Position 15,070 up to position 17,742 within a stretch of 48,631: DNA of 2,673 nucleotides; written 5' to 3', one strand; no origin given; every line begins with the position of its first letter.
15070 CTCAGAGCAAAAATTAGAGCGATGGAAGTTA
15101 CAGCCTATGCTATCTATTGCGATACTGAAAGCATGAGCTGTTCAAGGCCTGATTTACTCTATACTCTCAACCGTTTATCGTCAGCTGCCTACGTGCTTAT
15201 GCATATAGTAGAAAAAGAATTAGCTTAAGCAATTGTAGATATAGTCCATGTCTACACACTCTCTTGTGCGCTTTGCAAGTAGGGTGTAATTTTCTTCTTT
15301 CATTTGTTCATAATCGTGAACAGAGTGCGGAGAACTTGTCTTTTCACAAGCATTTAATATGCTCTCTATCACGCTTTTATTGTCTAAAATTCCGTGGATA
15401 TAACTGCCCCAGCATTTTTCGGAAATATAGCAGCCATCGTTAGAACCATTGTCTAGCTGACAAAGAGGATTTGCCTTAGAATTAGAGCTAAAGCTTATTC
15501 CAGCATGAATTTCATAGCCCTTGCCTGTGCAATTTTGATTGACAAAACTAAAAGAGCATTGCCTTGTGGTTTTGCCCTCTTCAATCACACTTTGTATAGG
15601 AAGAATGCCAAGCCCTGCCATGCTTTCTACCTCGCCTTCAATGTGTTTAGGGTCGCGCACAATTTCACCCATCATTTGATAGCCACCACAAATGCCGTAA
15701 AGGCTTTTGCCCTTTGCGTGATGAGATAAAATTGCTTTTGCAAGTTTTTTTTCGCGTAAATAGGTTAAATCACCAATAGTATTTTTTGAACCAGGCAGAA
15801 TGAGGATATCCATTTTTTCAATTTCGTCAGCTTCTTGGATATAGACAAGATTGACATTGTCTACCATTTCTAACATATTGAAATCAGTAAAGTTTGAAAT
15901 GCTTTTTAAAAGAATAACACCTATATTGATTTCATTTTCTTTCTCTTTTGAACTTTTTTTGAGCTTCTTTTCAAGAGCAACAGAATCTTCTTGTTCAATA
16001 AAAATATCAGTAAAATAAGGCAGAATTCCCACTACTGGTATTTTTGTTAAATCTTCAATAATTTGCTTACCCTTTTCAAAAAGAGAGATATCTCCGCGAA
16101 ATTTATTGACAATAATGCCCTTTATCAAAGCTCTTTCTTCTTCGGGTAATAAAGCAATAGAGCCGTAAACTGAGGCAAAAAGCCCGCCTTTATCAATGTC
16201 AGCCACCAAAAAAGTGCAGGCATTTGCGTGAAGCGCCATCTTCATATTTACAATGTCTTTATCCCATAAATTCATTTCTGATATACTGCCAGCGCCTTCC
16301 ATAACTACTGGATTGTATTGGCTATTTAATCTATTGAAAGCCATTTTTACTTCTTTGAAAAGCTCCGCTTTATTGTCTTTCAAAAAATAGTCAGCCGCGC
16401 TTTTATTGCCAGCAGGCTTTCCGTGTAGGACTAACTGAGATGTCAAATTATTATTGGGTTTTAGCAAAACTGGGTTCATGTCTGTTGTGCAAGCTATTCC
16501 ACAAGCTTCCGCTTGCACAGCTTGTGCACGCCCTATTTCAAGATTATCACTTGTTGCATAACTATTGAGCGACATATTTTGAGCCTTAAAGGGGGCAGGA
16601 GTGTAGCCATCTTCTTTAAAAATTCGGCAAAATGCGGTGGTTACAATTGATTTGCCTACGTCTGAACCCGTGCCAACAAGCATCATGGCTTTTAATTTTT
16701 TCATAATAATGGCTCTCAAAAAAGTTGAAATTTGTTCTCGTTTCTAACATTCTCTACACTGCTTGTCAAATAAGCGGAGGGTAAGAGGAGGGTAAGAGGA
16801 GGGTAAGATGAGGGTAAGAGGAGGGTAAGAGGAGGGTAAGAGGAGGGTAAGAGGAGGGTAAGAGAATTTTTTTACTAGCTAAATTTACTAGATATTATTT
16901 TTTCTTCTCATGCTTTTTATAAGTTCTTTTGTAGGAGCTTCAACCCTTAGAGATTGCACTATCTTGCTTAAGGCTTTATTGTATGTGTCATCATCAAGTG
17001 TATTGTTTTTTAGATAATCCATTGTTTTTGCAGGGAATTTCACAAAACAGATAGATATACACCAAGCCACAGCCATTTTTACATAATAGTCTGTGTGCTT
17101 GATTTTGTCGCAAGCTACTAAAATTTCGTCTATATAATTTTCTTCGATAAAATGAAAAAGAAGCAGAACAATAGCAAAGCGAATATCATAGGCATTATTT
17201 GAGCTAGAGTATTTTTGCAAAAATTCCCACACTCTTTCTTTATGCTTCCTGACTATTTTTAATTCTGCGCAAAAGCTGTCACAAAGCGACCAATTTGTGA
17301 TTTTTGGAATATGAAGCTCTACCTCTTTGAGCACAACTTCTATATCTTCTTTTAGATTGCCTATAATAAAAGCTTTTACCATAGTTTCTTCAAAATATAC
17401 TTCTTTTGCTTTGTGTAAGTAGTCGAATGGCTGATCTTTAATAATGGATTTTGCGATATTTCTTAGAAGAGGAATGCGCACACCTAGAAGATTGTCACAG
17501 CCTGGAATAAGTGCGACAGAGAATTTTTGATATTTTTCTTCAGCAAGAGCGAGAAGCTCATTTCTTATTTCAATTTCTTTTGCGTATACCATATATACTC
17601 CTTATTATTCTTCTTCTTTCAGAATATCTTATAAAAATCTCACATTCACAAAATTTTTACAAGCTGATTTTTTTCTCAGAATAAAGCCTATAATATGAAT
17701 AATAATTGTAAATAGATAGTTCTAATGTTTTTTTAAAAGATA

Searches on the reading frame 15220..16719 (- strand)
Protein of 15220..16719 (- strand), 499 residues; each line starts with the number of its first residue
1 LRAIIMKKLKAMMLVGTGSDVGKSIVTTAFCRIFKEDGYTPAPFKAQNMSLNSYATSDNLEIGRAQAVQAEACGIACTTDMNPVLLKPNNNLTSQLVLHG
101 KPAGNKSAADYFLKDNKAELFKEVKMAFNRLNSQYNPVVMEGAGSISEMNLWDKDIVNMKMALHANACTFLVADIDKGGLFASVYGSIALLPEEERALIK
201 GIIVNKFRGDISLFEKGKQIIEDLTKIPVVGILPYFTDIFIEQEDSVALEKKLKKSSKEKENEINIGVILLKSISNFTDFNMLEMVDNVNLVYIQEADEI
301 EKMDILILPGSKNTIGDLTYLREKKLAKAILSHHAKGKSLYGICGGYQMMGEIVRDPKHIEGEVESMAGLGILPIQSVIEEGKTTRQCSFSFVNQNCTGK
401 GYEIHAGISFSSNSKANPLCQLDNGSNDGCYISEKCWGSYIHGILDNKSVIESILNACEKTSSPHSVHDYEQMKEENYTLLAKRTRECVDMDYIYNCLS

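Call 12: search_protein_families(library=ncbifam, proteins=[window:15220-16719:-], max_evalue=0.00001)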
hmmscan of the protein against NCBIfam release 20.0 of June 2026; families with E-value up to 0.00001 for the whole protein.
window:15220-16719:- (499 aa): 10 families
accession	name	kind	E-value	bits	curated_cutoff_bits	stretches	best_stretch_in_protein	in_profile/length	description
NF001989.1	PRK00784.1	equivalog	6.6e-178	592.3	273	1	10-497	1-478/480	cobyric acid synthase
TIGR00313.1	cobQ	equivalog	3.8e-146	487.7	309.9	1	12-492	1-475/477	cobyric acid synthase CobQ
NF004921.0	PRK06278.1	equivalog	4.8e-13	48.8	354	0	265-463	2-205/482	cobyrinic acid a,c-diamide synthase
NF002204.1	PRK01077.1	equivalog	1.1e-09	37.8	254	0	319-443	294-418/420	cobyrinic acid a,c-diamide synthase CobB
TIGR00379.1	cobB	subfamily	1.2e-09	37.6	261.4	0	252-383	232-361/449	cobyrinic/hydrogenobyrinic acid a,c-diamide synthase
NF033195.1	F430_CfbB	exception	3.3e-09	36.1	560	0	248-409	233-394/451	Ni-sirohydrochlorin a,c-diamide synthase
NF010608.0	PRK14004.1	equivalog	8e-08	32.2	216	1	290-373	25-107/210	imidazole glycerol phosphate synthase subunit HisH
NF010471.0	PRK13896.1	equivalog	2.5e-06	26.8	693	0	10-46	2-38/433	cobyrinic acid a,c-diamide synthase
NF045636.1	isoglutsynth_GatD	equivalog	4.3e-06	26.2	400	1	283-445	47-210/258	lipid II isoglutaminyl synthase subunit GatD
TIGR00347.1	bioD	equivalog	8e-06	26.1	83.3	0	15-175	3-138/166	dethiobiotin synthase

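Call 14: list_cluster_members(proteins=[window:15220-16719:-, window:19191-20603:+, window:13257-14345:-, window:32009-32839:-, window:30289-31959:-, window:29524-30285:-, window:32894-38728:-, window:38735-40567:-, window:1147-1704:+, window:27637-28917:-])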
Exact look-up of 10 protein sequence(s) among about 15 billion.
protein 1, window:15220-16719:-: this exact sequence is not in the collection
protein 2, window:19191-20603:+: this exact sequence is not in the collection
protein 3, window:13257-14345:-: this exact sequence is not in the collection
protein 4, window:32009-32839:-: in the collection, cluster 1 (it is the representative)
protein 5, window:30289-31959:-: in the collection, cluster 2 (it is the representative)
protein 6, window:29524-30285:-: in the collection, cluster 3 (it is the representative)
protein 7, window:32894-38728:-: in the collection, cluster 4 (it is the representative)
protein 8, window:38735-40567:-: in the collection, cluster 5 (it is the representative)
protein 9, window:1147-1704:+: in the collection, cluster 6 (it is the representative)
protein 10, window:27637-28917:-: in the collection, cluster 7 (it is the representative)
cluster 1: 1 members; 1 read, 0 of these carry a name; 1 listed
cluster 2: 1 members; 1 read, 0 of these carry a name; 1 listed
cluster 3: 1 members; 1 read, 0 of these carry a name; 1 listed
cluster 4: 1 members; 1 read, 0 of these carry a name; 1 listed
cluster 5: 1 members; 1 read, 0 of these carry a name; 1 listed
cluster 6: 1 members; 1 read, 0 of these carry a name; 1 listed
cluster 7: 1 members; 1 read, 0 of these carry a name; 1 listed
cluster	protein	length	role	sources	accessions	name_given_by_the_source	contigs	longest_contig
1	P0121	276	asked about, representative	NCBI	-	-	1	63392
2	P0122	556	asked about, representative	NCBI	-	-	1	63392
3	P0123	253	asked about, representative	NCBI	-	-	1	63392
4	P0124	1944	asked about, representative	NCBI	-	-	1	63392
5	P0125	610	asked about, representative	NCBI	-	-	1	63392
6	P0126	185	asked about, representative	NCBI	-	-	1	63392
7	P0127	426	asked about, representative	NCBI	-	-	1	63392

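Call 15: find_homologous_proteins(query=window:15220-16719:-, max_evalue=1e-30)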
Query window:15220-16719:- (499 aa): 8000 proteins with E <= 1e-30 among 8000 candidates; the best 120 are listed.
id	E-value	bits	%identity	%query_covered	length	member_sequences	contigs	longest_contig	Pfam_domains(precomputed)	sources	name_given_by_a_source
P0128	0.0e+0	1112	100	99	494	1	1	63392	PF01656.30,PF07685.21,PF13500.13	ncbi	-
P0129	2.9e-280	948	84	99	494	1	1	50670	PF01656.30,PF07685.21,PF13500.13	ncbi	-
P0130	1.3e-270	916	82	99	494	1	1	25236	PF01656.30,PF07685.21,PF13500.13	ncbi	-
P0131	1.9e-270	915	82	99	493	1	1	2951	PF01656.30,PF07685.21,PF13500.13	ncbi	-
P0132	1.3e-225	768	70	98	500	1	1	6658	PF01656.30,PF07685.21,PF13500.13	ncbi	-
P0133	8.3e-213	725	66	99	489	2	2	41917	PF01656.30,PF07685.21,PF13500.13,PF03575.24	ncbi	ncbi:MAG: cobyric acid synthase [Rikenellaceae bacterium]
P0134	8.7e-213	725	66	99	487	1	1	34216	PF01656.30,PF07685.21,PF13500.13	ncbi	-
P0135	2.9e-210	717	65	97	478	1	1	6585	PF01656.30,PF07685.21,PF13500.13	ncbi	-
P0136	1.5e-209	715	65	99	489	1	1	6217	PF01656.30,PF07685.21,PF13500.13,PF03575.24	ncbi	-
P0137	7.9e-209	712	63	99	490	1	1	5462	PF01656.30,PF07685.21,PF13500.13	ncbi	-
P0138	4.3e-208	710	63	99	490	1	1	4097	PF01656.30,PF07685.21,PF13500.13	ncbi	-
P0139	4.7e-208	710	-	-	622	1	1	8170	PF01656.30,PF07685.21,PF13500.13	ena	-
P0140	6.0e-208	709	62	99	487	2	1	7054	PF01656.30,PF07685.21,PF13500.13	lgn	-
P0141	2.2e-207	707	64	97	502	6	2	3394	PF01656.30,PF07685.21,PF13500.13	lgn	-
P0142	2.5e-207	707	64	99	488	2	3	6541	PF01656.30,PF07685.21,PF13500.13,PF03575.24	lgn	-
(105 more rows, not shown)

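Call 16: find_encoding_contigs(protein=P0129, flank=10000, max_places=3)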
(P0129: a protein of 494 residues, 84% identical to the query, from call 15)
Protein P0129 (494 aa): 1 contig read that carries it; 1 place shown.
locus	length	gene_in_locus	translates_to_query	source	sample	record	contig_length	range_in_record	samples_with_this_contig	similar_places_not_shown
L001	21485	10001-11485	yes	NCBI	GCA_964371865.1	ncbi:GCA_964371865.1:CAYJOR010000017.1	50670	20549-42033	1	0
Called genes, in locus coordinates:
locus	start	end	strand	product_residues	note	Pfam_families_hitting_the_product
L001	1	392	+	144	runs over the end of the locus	PF00572:Ribosomal_L13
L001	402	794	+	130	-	PF00380:Ribosomal_S9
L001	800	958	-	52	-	-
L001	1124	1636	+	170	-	PF13801:Metal_resist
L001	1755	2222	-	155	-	-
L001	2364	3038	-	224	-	PF01205:Impact_N, PF09186:DUF1949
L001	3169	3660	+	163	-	PF02915:Rubrerythrin, PF21349:RUBY_RBDX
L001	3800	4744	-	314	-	PF02463:SMC_N (weak), PF00005:ABC_tran, PF13304:AAA_21 (faint), PF13401:AAA_22 (weak), PF08352:oligo_HPY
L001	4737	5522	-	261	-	PF00005:ABC_tran, PF13304:AAA_21 (faint)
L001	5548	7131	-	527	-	PF00496:SBP_bac_5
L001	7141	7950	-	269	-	PF12911:OppC_N (faint), PF00528:BPD_transp_1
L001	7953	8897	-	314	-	PF19300:BPD_transp_1_N, PF00528:BPD_transp_1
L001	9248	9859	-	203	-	PF00702:Hydrolase, PF12710:HAD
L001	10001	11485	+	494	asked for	PF01656:CbiA, PF13500:AAA_26, PF07685:GATase_3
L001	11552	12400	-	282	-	PF01923:Cob_adeno_trans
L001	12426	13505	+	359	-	PF02277:DBI_PRT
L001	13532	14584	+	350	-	PF00155:Aminotran_1_2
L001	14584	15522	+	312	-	PF03186:CobD_Cbib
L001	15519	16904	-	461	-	PF01656:CbiA, PF13500:AAA_26 (faint), PF07685:GATase_3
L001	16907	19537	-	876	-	PF00590:TP_methylase, PF11760:CbiG_N, PF01890:CbiG_C, PF00590:TP_methylase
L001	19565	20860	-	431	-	PF00590:TP_methylase, PF03602:Cons_hypoth95 (weak), PF05175:MTS (weak), PF13847:Methyltransf_31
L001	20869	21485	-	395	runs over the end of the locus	PF01888:CbiD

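Call 17: find_encoding_contigs(protein=P0130, flank=10000, max_places=3)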
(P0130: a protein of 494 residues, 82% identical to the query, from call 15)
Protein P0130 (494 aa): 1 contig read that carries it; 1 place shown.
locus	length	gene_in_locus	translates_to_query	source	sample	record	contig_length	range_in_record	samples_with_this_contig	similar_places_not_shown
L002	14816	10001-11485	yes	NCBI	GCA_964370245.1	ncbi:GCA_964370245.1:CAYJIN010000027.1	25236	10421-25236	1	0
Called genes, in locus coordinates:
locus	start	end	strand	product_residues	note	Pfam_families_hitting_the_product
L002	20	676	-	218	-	PF01725:Ham1p_like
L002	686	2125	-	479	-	PF02606:LpxK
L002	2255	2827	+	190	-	PF00881:Nitroreductase, PF14512:TM1586_NiRdase (weak)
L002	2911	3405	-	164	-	PF02915:Rubrerythrin, PF21349:RUBY_RBDX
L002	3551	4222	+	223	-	PF01205:Impact_N, PF09186:DUF1949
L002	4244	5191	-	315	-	PF00005:ABC_tran, PF13304:AAA_21 (faint), PF08352:oligo_HPY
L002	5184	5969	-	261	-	PF00005:ABC_tran, PF13304:AAA_21 (weak)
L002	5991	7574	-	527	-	PF00496:SBP_bac_5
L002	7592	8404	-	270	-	PF00528:BPD_transp_1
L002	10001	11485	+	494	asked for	PF01656:CbiA, PF13500:AAA_26, PF07685:GATase_3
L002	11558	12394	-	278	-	PF01923:Cob_adeno_trans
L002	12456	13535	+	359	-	PF02277:DBI_PRT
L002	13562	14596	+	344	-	PF00155:Aminotran_1_2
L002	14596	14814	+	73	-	?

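Call 18: find_related_loci(query=P0128, collection=genome_contigs, flank=10000)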
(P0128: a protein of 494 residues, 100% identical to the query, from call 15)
Query P0128 (494 aa) in genome_contigs; peptide patterns used: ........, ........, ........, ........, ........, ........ (x = any residue, [..] = any of these).
600 stretches matched a pattern (row limit reached: there are more); 546 encode a relative of the query (tblastn E <= 1e-3); the best 80 are kept; 80 distinct loci.
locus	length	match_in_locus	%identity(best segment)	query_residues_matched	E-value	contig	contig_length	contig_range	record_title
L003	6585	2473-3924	65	1-493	0e+0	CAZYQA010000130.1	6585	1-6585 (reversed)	MAG TPA_asm: uncultured Muribaculaceae bacterium isolate SRP335695_co1_23 genome assembly, contig: NODE_5541_length_6585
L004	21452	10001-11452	63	1-493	0e+0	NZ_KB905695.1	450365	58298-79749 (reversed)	Proteiniphilum acetatigenes DSM 18083 F597DRAFT_scaffold00004.4, whole genome shotgun sequence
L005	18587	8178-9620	60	3-493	0e+0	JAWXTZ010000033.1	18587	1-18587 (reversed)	MAG: Akkermansia sp. isolate FM_36_G121_V NODE_1110_length_18588_cov_1.904857, whole genome shotgun sequence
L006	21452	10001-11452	61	1-493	0e+0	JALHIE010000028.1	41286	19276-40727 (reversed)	MAG: Porphyromonadaceae bacterium isolate 5-aug_S3_028 scaffold_1195, whole genome shotgun sequence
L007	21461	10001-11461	58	1-493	0e+0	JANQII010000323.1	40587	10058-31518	MAG: Prolixibacteraceae bacterium isolate PL24a_bin.47 k99_1997551, whole genome shotgun sequence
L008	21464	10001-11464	59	1-493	0e+0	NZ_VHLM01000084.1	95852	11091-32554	Flavobacterium sp. I-STPP5a Contigs0_307_len:95852, whole genome shotgun sequence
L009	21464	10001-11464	58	1-493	0e+0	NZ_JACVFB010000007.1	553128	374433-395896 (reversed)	Chitinophaga varians strain KACC 19415 7, whole genome shotgun sequence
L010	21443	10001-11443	59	1-493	0e+0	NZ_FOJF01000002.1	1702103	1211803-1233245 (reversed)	Chitinophaga sp. YR573, whole genome shotgun sequence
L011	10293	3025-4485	59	1-493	0e+0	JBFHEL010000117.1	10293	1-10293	MAG: Saccharicrinis sp. isolate Mix_sand07.2021.05.G.1 k141_1698160_length_10293_cov_58.9435, whole genome shotgun seque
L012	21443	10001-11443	59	1-493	0e+0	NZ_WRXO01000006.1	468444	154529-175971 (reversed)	Chitinophaga oryziterrae strain JCM 16595 NODE_6_length_468444_cov_20.568745, whole genome shotgun sequence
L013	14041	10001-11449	59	3-493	0e+0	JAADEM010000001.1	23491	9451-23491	MAG: Chlorobiota bacterium isolate L_MetaBat.217 contig-127_1804, whole genome shotgun sequence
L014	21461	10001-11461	58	1-493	0e+0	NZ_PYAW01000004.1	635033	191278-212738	Chitinophaga niastensis strain DSM 24859 Ga0180968_104, whole genome shotgun sequence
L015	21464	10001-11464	59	1-494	0e+0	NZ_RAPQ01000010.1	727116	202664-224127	Marinifilum flexuosum strain DSM 21950 Ga0170439_103, whole genome shotgun sequence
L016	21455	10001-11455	57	2-493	0e+0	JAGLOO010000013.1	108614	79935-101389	MAG: Bacteroidales bacterium isolate RS_7_37 ROV157_7.bin.37.fa_13, whole genome shotgun sequence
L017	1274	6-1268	64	24-451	0e+0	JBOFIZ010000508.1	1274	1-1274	MAG: Bacteroidales bacterium isolate WFFMC_MAG_007 k139_125143_flag=0_multi=18.2352_len=1274, whole genome shotgun seque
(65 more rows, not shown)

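Call 38: list_cluster_members(proteins=[L001:402-794:+, L001:3169-3660:+, L001:2364-3038:-, L001:3800-4744:-, L001:4737-5522:-, L002:686-2125:-, L002:20-676:-, L002:2255-2827:+, L001:1124-1636:+, L001:12426-13505:+])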
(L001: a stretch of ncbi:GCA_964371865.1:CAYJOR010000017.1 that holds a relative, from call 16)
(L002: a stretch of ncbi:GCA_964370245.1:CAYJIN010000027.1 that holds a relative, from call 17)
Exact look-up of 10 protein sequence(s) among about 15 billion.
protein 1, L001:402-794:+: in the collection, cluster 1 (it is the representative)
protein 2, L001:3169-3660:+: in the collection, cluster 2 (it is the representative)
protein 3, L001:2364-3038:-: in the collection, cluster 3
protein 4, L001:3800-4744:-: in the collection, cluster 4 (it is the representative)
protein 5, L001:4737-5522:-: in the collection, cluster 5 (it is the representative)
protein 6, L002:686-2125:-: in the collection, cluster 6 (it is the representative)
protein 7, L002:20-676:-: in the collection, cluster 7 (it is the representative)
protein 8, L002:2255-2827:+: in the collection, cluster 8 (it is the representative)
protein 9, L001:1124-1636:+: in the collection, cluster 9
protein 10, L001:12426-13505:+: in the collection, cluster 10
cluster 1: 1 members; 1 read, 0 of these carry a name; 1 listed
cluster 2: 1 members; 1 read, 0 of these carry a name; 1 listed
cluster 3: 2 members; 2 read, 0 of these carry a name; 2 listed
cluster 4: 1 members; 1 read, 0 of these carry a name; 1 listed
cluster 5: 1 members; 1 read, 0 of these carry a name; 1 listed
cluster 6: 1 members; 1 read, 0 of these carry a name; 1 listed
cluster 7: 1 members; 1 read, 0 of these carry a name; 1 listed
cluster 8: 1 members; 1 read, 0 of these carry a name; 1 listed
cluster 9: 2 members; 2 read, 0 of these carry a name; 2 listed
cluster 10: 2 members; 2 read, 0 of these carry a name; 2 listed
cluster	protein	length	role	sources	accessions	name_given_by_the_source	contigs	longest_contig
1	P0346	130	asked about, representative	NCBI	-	-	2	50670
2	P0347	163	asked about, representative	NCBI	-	-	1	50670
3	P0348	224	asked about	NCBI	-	-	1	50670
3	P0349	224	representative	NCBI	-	-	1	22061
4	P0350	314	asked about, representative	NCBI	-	-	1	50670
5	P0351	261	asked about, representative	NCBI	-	-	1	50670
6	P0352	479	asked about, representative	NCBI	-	-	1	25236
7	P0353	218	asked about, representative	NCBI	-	-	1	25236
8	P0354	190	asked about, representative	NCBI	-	-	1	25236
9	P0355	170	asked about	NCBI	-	-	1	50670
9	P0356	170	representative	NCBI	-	-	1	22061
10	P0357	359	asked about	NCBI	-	-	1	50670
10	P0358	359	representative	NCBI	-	-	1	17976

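Call 39: search_solved_structures(query=P0346, max_evalue=1e-15)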
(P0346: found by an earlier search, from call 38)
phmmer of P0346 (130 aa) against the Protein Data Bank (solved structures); distinct sequences matched with E-value up to 1e-15: 55.
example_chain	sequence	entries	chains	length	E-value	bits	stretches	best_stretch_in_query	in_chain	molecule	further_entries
6v39_i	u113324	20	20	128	8.3e-46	158.2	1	5-130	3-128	30S ribosomal protein S9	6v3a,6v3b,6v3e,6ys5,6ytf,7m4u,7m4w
7unr_i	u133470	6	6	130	7.7e-45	155.1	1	1-130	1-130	30S ribosomal protein S9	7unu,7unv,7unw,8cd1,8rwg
6spc_i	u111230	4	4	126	4.7e-43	149.3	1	5-128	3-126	30S ribosomal protein S9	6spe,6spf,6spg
8rd8_F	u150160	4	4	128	7.7e-43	148.6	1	6-130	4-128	Small ribosomal subunit protein uS9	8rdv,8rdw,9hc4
9hig_I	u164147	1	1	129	1.5e-42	147.7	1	6-130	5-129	Small ribosomal subunit protein uS9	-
11bq_I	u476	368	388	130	1e-41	145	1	3-130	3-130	Small ribosomal subunit protein uS9 | 30S ribosomal protein S9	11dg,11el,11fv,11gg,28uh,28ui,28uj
7qg8_8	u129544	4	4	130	1.3e-41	144.7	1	5-130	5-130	30S ribosomal protein S9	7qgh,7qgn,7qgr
10fz_I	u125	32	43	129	1.8e-41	144.2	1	6-130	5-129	Small ribosomal subunit protein uS9 | 30S ribosomal protein S9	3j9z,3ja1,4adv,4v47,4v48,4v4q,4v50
4v6y_AI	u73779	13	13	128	2.3e-41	143.9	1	6-130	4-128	30S ribosomal protein S9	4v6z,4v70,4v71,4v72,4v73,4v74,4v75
9h90_I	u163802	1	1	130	2.4e-41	143.8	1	3-130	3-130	30S ribosomal protein S9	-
23wi_i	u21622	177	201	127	2.6e-41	143.7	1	7-130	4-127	Small ribosomal subunit protein uS9 | 30S RIBOSOMAL PROTEIN S9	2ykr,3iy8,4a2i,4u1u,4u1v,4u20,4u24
8uu4_i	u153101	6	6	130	3e-41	143.5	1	6-130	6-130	Small ribosomal subunit protein uS9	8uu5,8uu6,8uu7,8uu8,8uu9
4v4v_AI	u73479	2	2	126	3.1e-41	143.4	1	7-130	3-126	30S ribosomal subunit protein S9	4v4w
28nt_i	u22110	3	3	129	6.1e-41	142.5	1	4-130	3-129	Small ribosomal subunit protein uS9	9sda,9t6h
9fy1_i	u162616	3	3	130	7.6e-41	142.2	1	6-130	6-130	Small ribosomal subunit protein uS9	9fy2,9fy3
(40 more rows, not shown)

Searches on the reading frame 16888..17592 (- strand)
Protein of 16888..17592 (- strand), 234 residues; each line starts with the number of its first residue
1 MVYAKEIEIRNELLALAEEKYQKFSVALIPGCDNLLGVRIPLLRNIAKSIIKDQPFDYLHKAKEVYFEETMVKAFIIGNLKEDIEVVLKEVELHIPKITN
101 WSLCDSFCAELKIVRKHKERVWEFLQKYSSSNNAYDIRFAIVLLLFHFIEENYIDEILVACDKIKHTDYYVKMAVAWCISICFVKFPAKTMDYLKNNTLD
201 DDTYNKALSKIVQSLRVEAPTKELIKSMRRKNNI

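Call 12: search_protein_families(library=ncbifam, proteins=[window:16888-17592:-], max_evalue=0.00001)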
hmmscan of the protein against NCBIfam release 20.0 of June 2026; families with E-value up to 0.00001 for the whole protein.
window:16888-17592:- (234 aa): 0 families

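Call 33: search_protein_families(library=ncbifam, proteins=[window:16888-17592:-], max_evalue=0.001)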
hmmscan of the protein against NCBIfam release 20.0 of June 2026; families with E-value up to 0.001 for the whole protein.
window:16888-17592:- (234 aa): 0 families

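Call 41: search_protein_families(library=pfam, proteins=[window:16888-17592:-], max_evalue=0.01)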
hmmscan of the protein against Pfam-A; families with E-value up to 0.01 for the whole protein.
window:16888-17592:- (234 aa): 1 family
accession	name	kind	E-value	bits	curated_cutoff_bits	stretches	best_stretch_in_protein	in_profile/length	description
PF08713.17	DNA_alkylation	-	5.4e-16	59.4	21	1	9-197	1-197/213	DNA alkylation repair enzyme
